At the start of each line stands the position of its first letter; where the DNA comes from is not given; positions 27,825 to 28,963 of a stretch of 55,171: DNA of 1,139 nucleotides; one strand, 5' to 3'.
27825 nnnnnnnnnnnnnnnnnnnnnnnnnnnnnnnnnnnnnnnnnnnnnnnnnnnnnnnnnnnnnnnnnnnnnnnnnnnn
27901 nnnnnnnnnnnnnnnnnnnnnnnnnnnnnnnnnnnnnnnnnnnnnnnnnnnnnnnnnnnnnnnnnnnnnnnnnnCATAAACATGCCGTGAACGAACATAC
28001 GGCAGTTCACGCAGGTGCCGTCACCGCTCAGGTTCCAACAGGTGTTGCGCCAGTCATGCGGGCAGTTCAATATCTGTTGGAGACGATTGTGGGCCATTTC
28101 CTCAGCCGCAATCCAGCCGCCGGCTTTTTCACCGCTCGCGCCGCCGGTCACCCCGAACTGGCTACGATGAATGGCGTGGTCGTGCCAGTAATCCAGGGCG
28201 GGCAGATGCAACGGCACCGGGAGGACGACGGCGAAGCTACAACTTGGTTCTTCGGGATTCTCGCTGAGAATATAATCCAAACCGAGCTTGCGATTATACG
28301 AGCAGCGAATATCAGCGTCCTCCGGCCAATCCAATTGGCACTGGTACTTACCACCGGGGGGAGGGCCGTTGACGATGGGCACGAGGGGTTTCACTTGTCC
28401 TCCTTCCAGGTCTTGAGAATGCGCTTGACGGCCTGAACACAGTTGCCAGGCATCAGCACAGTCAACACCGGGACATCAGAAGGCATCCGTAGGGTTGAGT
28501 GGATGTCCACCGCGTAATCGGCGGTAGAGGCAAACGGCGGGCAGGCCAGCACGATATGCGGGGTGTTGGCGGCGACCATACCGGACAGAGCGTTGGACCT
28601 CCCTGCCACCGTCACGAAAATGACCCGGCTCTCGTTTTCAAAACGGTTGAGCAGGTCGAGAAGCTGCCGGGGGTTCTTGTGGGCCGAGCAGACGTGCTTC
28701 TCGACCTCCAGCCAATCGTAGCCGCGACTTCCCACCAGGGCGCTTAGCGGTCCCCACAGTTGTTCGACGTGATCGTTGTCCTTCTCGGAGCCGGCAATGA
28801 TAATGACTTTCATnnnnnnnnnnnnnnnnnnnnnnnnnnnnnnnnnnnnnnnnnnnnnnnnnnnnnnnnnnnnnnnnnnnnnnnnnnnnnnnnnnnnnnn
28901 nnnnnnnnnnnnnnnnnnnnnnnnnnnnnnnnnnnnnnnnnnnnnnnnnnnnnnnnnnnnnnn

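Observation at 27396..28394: SpoT/Mesh1-type HD (p)ppGpp hydrolase with a Cys-rich N-terminal extension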

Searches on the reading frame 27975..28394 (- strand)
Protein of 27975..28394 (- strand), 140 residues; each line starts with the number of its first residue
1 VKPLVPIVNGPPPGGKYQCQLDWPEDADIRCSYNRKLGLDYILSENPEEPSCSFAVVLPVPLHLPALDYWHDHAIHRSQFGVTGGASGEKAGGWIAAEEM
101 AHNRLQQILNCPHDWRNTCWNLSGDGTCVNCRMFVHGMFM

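Call 28: find_homologous_proteins(query=A3, max_evalue=0.01)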
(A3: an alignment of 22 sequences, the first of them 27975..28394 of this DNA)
Query A3 (22 sequences) (140 aa, profile of the alignment): 1 proteins with E <= 0.01 among 715 candidates.
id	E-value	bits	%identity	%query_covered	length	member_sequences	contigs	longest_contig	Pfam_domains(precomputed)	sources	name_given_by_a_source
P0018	2.0e-31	127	44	100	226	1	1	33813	-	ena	-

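Call 35: predict_structure(alignment_id=A3)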
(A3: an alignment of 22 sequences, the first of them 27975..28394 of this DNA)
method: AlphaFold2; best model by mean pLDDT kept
length: 140 residues; sequences in the alignment: 22
mean_pLDDT: 90.0   pTM: 0.81
mean pLDDT of the five models: 90.0, 90.0, 88.8, 88.4, 84.5
residues with pLDDT >= 90: 92; 70-90: 43; 50-70: 5; < 50: 0
segments of 3 or more residues with pLDDT < 50: none
pLDDT, mean of each block of 10 residues (from residue 1): 89 88 96 85 84 95 90 93 86 90 97 89 89 91
secondary structure, 60 per line:
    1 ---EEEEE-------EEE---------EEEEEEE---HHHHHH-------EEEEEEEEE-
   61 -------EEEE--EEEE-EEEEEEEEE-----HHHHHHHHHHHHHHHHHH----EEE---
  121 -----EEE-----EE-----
elements in order: E4-8 E16-18 E28-34 H38-43 E51-59 E68-71 E74-77 E79-87 H93-110 E115-117 E126-128

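Call 43: search_protein_representatives(alignment_id=A3)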
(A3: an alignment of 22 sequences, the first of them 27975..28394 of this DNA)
Query: 22 sequences, 139 profile positions. Proteins with E-value up to 0.001 (for the whole library): 156; up to 1e-10: 15; up to 1e-30: 5. The best 150 are listed.
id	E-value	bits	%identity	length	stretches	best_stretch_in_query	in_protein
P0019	3.3e-38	147.4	-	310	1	1-139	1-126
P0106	1.4e-36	142.1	-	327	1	10-139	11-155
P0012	4.0e-35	137.4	-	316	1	2-139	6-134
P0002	2.2e-33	131.7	-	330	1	5-139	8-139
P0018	6.5e-32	127.0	-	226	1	2-139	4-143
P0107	5.6e-26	107.7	-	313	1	3-138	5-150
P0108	9.0e-24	100.6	-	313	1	12-139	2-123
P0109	4.2e-23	98.4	-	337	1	5-139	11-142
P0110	5.7e-20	88.3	-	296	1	12-139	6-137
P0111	2.0e-18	83.2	-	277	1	6-139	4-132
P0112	6.4e-18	81.6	-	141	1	1-113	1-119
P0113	3.4e-17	79.3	-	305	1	29-139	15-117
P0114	5.6e-17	78.6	-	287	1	8-138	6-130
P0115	1.5e-16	77.1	-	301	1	11-139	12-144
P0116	4.8e-12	62.6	-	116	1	9-111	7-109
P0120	1.0e-08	51.8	-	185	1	3-136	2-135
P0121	1.1e-08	51.7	-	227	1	3-135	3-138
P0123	1.5e-08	51.3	-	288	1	4-139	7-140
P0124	2.2e-08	50.7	-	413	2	80-133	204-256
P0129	2.6e-07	47.3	-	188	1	8-135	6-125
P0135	8.7e-07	45.6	-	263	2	79-137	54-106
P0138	1.2e-06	45.1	-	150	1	8-137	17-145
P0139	1.3e-06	45.0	-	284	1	6-139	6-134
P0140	1.4e-06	44.8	-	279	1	12-132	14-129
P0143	2.1e-06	44.3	-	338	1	73-133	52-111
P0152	5.2e-06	43.0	-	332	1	8-136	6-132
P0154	7.0e-06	42.6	-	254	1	9-133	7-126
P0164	2.0e-05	41.1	-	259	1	12-137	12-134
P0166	2.4e-05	40.9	-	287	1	13-137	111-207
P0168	2.7e-05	40.7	-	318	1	4-133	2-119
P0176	3.6e-05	40.3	-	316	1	10-136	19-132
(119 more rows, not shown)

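Call 47: search_protein_families(library=pfam, proteins=[P0120, P0121, P0124, P0129, P0135, P0138, P0154, P0164, P0143, P0166], max_evalue=1)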
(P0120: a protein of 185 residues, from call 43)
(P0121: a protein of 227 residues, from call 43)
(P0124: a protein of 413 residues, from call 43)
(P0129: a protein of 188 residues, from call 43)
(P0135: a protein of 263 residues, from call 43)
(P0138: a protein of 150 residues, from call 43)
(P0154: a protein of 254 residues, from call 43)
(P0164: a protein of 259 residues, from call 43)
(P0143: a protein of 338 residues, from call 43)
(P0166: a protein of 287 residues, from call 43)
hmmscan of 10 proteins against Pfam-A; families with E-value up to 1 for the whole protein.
P0120 (185 aa): 0 families

P0121 (227 aa): 0 families

P0124 (413 aa): 0 families

P0129 (188 aa): 0 families

P0135 (263 aa): 3 families
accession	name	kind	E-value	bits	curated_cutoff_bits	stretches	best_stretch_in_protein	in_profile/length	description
PF00130.28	C1_1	-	0.035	14.4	26.5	1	83-118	1-35/53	Phorbol esters/diacylglycerol binding domain (C1 domain)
PF22289.1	DmmA-like_C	-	0.12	12.8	27.4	1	96-119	3-26/44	Dimethylamine monooxygenase subunit DmmA-like, C-terminal domain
PF21377.3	MurD_N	-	0.83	10.2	24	0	174-204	40-69/76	MurD N-terminal domain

P0138 (150 aa): 0 families

P0154 (254 aa): 0 families

P0164 (259 aa): 0 families

P0143 (338 aa): 0 families

P0166 (287 aa): 7 families
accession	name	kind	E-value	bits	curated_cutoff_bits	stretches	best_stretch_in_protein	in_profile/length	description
PF24466.1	DUF7578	-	0.0024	17.9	27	0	74-103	27-56/65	Domain of unknown function (DUF7578)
PF22289.1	DmmA-like_C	-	0.0078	16.6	27.4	1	197-220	3-26/44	Dimethylamine monooxygenase subunit DmmA-like, C-terminal domain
PF00130.28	C1_1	-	0.019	15.2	26.5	1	184-219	1-35/53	Phorbol esters/diacylglycerol binding domain (C1 domain)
PF02132.21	RecR_ZnF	-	0.084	13.2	22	0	196-207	2-13/21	RecR, Cys4-zinc finger domain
PF12773.13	DZR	-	0.087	13.4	27.3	1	193-222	10-34/45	Double zinc ribbon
PF17982.7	C5HCH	-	0.19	12.3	26.3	1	214-240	3-29/50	NSD Cys-His rich domain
PF13240.11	Zn_Ribbon_1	-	0.61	10.4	25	0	194-202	12-20/23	zinc-ribbon domain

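Call 48: search_protein_families(library=phrogs, proteins=[P0120, P0121, P0124, P0129, P0135, P0138, P0154, P0164, P0143, window:27975-28394:-], max_evalue=0.1)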
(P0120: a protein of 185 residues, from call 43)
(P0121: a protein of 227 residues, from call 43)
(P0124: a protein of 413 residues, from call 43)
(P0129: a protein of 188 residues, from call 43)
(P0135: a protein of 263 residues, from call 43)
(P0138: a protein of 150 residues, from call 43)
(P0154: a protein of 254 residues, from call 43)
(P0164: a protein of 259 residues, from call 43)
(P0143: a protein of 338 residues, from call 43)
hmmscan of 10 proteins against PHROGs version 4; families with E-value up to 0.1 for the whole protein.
P0120 (185 aa): 0 families

P0121 (227 aa): 0 families

P0124 (413 aa): 1 family
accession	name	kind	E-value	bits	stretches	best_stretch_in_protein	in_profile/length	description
phrog_29169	-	unknown function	0.063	13.8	0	328-367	100-139/237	-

P0129 (188 aa): 0 families

P0135 (263 aa): 1 family
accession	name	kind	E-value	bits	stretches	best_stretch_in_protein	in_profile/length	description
phrog_9443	-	DNA, RNA and nucleotide metabolism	0.034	14.9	1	91-175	78-161/170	HNH endonuclease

P0138 (150 aa): 0 families

P0154 (254 aa): 1 family
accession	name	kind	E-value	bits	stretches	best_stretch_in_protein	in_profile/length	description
phrog_22138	-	unknown function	0.099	14.2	0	86-141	29-83/96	-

P0164 (259 aa): 0 families

P0143 (338 aa): 1 family
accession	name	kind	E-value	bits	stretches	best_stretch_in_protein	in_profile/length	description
phrog_7696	-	unknown function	0.093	13.6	0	78-112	23-54/78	-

window:27975-28394:- (140 aa): 0 families

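Call 49: find_encoding_contigs(protein=P0129, flank=6000, max_places=3)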
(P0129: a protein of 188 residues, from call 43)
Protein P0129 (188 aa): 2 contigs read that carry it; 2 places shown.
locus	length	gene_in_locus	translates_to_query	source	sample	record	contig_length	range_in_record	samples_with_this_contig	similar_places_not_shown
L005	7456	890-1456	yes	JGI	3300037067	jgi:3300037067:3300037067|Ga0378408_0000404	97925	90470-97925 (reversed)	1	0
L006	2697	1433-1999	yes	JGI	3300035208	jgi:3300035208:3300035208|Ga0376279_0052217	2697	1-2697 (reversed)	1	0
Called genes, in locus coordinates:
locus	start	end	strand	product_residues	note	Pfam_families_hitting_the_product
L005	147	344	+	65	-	-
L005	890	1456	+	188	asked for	-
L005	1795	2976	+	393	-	PF01385:OrfB_IS605, PF07282:Cas12f1-like_TNB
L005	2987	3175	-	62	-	-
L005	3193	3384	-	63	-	-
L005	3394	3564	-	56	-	-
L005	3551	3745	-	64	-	-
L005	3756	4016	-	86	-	-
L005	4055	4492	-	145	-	PF00383:dCMP_cyt_deam_1, PF14437:MafB19-deam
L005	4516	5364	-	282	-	-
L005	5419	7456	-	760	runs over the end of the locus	PF03237:Terminase_6N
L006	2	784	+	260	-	?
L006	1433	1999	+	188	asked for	-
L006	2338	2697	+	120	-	?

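Call 52: search_protein_families(library=pfam, proteins=[P0110, P0111, P0114, P0115, P0123, P0139, P0140, P0152, P0168, P0176], max_evalue=0.1)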
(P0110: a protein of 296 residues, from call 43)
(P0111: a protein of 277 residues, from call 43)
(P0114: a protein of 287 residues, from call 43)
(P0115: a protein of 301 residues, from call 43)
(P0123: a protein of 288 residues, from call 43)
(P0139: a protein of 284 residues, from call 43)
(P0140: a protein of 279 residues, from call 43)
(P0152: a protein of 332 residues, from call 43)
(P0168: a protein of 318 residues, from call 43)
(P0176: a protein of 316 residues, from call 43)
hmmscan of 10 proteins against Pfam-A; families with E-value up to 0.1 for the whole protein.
P0110 (296 aa): 0 families

P0111 (277 aa): 0 families

P0114 (287 aa): 0 families

P0115 (301 aa): 0 families

P0123 (288 aa): 0 families

P0139 (284 aa): 2 families
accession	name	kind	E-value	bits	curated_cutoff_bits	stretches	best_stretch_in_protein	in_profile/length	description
PF06677.18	Auto_anti-p27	-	0.0053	17.3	24.1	0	101-127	16-40/40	Sjogren's syndrome/scleroderma autoantigen 1 (Autoantigen p27)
PF25429.1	zf-POGZ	-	0.06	14.3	27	1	123-145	5-30/43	POGZ-like double zinc finger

P0140 (279 aa): 1 family
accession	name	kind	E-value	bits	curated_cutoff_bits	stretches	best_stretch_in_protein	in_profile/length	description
PF20818.2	TelK_stirrup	-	0.049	14.2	27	1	229-270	28-69/92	Protelomerase, stirrup domain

P0152 (332 aa): 1 family
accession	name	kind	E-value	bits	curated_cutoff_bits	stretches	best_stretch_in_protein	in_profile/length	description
PF19663.4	DUF6166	-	4.6e-08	33.5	27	1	263-321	34-90/93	Family of unknown function (DUF6166)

P0168 (318 aa): 0 families

P0176 (316 aa): 1 family
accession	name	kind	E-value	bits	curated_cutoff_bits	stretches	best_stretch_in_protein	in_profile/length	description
PF14471.11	DUF4428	-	0.00013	22.2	27.8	0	151-175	15-39/51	Domain of unknown function (DUF4428)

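Call 58: fold_search(model_id=the predicted structure, library=viral)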
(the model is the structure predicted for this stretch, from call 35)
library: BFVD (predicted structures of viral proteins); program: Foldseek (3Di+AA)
matches with E <= 10: 358; with E <= 0.001: 0
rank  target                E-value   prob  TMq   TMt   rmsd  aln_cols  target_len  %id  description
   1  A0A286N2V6            9.8e-02  0.25  0.18  0.28   8.2        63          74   16  Uncharacterized protein [Arthrobacter phage Colucci]
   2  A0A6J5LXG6            1.8e-01  0.57  0.35  0.17  15.1       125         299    9  DNA repair protein Rad52/59/22 [uncultured Caudovirales phage]
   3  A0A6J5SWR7            2.2e-01  0.63  0.24  0.19   5.6        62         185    8  Uncharacterized protein [uncultured Caudovirales phage]
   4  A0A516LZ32            2.8e-01  0.21  0.23  0.18   6.5        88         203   11  (no name in the UniProt tables at hand)
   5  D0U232                3.0e-01  0.16  0.23  0.12  14.4       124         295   11  Putative DNA single-strand annealing protein [Clavibacter phage CMP1]
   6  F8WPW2                3.4e-01  0.30  0.29  0.38   7.5        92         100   16  (no name in the UniProt tables at hand)
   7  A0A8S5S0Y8            3.8e-01  0.21  0.26  0.20   7.5        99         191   13  Uncharacterized protein [Podoviridae sp. ct8Lf7]
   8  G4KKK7                4.0e-01  0.14  0.18  0.22   8.5        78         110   12  (no name in the UniProt tables at hand)
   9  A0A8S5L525            5.4e-01  0.08  0.21  0.22  15.8       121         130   11  Coat protein [ssRNA phage SRR5466725_15]
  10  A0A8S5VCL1            7.3e-01  0.30  0.36  0.35  10.0       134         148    7  Uncharacterized protein [Siphoviridae sp. ctyg07]
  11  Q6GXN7                7.7e-01  0.09  0.19  0.22  10.0        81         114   10  Envelope glycoprotein (Fragment) [Human immunodeficiency virus type 1]
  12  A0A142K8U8            7.7e-01  0.06  0.16  0.13  20.0       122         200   17  Uncharacterized protein [Gordonia phage Attis]
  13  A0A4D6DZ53            8.7e-01  0.08  0.21  0.23  12.6       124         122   14  Uncharacterized protein [Escherichia phage Sortsne]
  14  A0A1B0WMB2            8.7e-01  0.04  0.19  0.09  22.0       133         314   14  (no name in the UniProt tables at hand)
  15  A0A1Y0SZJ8            9.2e-01  0.12  0.27  0.26  12.1       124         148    7  Uncharacterized protein [Pseudomonas phage Phabio]
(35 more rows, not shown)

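Call 65: find_encoding_contigs(protein=P0124, flank=6000, max_places=3)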
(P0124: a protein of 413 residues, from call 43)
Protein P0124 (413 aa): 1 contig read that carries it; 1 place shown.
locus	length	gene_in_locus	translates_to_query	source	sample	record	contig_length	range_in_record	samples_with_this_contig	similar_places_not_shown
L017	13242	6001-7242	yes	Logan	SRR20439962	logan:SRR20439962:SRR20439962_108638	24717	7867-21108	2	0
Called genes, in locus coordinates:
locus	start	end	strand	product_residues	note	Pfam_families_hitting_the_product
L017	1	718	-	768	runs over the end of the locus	PF01734:Patatin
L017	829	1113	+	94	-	-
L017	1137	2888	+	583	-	PF01936:NYN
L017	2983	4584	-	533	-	-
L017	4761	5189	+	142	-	-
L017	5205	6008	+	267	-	-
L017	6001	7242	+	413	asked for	-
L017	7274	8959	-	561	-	-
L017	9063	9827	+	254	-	-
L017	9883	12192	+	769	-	-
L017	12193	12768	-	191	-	-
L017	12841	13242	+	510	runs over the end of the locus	PF00999:Na_H_Exchanger, PF02254:TrkA_N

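Call 66: find_encoding_contigs(protein=P0121, flank=6000, max_places=3)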
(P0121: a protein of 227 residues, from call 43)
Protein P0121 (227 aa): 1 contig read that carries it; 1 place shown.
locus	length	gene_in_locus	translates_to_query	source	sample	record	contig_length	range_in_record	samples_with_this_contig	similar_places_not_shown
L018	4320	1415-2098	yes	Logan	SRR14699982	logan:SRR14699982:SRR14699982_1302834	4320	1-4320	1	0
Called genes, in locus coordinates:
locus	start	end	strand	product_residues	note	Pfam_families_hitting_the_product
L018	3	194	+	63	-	?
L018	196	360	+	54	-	-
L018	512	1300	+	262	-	-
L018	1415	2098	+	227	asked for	-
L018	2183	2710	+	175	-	-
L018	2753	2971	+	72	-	-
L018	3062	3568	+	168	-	-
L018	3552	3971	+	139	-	PF13248:Zn_ribbon_3 (weak)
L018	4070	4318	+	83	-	?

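Call 67: search_solved_structures(query=A3, max_evalue=10, show_alignments=2)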
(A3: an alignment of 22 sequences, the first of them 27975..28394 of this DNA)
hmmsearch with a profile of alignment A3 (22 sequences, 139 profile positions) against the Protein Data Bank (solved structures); distinct sequences matched with E-value up to 10: 2.
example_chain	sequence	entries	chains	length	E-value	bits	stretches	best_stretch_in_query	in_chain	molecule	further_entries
2ecv_A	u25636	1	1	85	0.63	13.6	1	104-133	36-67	Tripartite motif-containing protein 5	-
7c5x_A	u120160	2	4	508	1.5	12.4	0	74-124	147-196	iota-carbonic anhydrase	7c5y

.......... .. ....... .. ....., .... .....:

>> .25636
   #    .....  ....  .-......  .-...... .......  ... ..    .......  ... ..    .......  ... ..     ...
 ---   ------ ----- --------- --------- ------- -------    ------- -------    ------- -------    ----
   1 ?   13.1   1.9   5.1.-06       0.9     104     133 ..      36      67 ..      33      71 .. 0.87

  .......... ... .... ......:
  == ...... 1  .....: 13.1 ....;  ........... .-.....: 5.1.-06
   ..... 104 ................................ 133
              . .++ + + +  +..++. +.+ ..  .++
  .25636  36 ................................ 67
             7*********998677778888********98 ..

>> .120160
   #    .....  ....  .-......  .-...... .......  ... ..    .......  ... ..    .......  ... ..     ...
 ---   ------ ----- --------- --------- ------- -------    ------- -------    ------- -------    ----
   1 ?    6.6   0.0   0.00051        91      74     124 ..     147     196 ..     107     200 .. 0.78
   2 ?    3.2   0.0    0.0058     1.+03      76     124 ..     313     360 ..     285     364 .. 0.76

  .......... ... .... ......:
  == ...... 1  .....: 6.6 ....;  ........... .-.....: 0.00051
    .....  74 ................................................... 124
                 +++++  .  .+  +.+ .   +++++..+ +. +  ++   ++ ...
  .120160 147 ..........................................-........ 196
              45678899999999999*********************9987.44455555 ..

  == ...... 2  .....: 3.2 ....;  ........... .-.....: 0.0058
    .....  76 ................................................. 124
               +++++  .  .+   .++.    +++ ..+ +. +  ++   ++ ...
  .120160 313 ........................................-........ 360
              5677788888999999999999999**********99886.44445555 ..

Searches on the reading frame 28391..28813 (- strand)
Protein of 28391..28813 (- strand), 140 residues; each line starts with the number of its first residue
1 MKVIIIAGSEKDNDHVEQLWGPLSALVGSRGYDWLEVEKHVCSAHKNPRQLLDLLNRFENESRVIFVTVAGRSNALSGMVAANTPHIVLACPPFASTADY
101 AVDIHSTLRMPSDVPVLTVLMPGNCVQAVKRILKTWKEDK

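Call 3: search_protein_families(library=pfam, proteins=[window:28391-28813:-], max_evalue=0.01)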
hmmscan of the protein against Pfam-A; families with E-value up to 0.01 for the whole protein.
window:28391-28813:- (140 aa): 1 family
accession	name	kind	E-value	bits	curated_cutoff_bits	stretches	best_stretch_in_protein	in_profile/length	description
PF00731.26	AIRC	-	5.3e-25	88.1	30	1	2-133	1-127/148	AIR carboxylase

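Call 4: search_protein_families(library=phrogs, proteins=[window:28391-28813:-], max_evalue=0.01)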
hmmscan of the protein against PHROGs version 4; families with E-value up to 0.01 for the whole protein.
window:28391-28813:- (140 aa): 0 families

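Call 6: search_protein_families(library=ncbifam, proteins=[window:28391-28813:-], max_evalue=0.1)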
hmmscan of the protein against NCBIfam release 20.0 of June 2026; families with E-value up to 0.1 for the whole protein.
window:28391-28813:- (140 aa): 1 family
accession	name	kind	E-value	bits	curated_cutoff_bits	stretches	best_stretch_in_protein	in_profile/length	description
TIGR01162.1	purE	equivalog_domain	8e-23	80.7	149.6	1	3-124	1-115/156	5-(carboxyamino)imidazole ribonucleotide mutase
